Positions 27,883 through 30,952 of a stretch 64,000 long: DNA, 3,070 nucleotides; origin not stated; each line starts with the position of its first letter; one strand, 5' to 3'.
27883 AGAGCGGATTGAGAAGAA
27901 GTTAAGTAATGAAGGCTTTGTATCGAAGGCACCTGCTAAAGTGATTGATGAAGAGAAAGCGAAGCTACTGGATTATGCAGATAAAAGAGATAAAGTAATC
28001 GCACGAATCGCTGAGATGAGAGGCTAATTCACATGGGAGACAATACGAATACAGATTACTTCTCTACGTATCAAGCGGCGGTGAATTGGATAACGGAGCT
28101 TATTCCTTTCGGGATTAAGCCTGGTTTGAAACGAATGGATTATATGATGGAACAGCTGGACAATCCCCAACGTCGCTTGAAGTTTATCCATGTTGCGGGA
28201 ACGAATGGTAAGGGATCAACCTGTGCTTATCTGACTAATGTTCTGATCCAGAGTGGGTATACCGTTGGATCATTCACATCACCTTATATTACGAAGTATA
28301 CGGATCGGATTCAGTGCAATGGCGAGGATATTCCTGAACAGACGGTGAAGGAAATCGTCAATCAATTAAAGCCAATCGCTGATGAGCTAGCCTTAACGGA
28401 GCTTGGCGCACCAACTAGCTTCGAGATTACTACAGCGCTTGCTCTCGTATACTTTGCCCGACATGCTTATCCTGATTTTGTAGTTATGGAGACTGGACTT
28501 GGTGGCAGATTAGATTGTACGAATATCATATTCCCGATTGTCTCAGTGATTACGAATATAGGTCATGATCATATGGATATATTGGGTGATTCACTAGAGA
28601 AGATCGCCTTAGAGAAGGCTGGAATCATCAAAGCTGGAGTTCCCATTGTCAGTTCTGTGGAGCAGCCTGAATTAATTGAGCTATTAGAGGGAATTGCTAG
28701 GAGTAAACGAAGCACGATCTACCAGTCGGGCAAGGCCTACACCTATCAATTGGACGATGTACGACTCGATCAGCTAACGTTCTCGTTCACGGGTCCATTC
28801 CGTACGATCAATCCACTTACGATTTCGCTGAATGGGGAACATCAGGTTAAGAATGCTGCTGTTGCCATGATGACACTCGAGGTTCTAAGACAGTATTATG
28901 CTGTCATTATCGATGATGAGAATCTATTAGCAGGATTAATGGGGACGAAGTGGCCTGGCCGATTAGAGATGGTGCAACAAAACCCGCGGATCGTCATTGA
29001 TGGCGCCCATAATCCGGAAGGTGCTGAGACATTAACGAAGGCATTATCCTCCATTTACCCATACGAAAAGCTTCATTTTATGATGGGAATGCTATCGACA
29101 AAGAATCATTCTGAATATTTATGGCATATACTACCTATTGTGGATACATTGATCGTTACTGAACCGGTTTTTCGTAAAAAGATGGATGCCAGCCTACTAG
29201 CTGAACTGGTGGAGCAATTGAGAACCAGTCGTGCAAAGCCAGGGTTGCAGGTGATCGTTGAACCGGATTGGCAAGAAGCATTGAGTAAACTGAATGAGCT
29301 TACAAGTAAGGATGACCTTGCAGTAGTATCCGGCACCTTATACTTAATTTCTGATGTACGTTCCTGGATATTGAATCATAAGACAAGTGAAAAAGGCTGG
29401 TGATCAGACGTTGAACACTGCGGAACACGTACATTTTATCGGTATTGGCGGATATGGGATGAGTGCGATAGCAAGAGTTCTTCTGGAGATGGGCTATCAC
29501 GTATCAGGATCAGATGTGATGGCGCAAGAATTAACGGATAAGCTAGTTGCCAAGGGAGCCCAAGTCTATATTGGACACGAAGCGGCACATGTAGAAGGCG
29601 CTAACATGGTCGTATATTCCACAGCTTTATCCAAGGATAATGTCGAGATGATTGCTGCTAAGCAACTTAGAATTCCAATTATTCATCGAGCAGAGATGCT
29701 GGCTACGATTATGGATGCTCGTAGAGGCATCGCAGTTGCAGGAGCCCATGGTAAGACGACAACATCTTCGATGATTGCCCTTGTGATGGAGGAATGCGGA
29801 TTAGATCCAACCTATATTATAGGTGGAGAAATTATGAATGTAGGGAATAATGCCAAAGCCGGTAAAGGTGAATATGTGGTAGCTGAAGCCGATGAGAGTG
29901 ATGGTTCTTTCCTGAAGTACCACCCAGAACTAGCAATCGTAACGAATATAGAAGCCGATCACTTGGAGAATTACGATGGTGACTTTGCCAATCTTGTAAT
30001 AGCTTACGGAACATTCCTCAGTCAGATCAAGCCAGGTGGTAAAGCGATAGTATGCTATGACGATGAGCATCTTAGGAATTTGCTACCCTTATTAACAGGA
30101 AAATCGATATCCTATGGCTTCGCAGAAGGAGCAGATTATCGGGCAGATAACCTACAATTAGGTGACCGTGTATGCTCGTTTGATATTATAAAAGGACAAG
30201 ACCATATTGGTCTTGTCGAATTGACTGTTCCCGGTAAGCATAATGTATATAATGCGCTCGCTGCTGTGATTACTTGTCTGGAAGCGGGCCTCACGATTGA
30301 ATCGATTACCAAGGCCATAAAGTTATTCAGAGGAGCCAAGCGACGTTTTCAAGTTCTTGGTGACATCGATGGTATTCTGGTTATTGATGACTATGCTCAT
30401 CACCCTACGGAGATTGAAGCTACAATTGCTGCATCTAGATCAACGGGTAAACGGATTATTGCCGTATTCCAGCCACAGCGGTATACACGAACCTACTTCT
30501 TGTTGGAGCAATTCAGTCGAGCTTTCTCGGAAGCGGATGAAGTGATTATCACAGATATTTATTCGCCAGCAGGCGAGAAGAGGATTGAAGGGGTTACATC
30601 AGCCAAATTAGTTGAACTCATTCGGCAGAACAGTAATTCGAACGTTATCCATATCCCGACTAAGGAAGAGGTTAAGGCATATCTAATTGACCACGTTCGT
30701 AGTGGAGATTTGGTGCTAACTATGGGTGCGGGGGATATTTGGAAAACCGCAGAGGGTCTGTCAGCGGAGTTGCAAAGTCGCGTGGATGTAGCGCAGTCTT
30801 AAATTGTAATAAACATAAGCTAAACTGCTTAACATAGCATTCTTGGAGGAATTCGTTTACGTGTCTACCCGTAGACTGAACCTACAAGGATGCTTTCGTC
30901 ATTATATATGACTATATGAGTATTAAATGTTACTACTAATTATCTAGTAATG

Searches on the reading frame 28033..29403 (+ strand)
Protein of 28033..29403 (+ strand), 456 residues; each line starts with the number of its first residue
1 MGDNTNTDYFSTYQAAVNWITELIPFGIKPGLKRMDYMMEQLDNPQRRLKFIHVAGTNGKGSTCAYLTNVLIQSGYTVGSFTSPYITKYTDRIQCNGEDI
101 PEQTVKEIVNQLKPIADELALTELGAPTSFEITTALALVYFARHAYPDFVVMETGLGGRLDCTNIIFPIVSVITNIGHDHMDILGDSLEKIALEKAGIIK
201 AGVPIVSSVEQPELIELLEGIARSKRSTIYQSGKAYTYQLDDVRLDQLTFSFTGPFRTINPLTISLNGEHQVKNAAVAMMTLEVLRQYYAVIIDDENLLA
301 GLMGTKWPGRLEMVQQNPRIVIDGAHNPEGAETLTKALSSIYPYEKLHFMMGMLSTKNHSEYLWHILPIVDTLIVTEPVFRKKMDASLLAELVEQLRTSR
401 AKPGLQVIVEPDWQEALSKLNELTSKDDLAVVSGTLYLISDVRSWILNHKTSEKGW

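Call 7: search_protein_families(library=pfam, proteins=[window:28033-29403:+])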
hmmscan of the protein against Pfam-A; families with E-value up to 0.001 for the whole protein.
window:28033-29403:+ (456 aa): 2 families
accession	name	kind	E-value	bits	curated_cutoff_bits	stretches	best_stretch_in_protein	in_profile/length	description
PF02875.26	Mur_ligase_C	-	3.4e-18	67.1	28.4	1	309-435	1-126/127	Mur ligase, glutamate ligase domain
PF08245.18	Mur_ligase_M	-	6e-15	56.2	24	1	54-281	1-199/200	Mur ligase middle domain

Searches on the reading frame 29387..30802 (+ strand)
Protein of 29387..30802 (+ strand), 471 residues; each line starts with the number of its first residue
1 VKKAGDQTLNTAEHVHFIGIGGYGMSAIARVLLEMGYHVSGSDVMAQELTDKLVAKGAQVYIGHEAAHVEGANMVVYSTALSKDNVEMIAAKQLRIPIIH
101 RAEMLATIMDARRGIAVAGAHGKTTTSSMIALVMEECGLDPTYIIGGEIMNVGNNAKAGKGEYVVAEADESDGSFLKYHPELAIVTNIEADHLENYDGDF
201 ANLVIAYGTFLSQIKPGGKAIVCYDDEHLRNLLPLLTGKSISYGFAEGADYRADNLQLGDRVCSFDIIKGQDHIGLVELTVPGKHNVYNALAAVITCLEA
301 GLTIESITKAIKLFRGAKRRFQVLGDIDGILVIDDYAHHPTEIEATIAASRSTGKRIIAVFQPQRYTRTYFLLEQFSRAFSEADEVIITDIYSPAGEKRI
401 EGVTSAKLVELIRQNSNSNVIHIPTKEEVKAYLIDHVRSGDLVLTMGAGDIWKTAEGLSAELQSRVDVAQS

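Call 7: search_protein_families(library=pfam, proteins=[window:29387-30802:+])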
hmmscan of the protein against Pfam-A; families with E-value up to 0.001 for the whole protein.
window:29387-30802:+ (471 aa): 3 families
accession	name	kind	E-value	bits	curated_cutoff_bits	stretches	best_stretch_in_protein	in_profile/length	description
PF01225.30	Mur_ligase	-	6e-31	107.1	21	1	14-112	1-94/95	Mur ligase family, catalytic domain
PF08245.18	Mur_ligase_M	-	1.5e-26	94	24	1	117-296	1-199/200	Mur ligase middle domain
PF02875.26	Mur_ligase_C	-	3.7e-25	89.7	28.4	1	319-449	1-127/127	Mur ligase, glutamate ligase domain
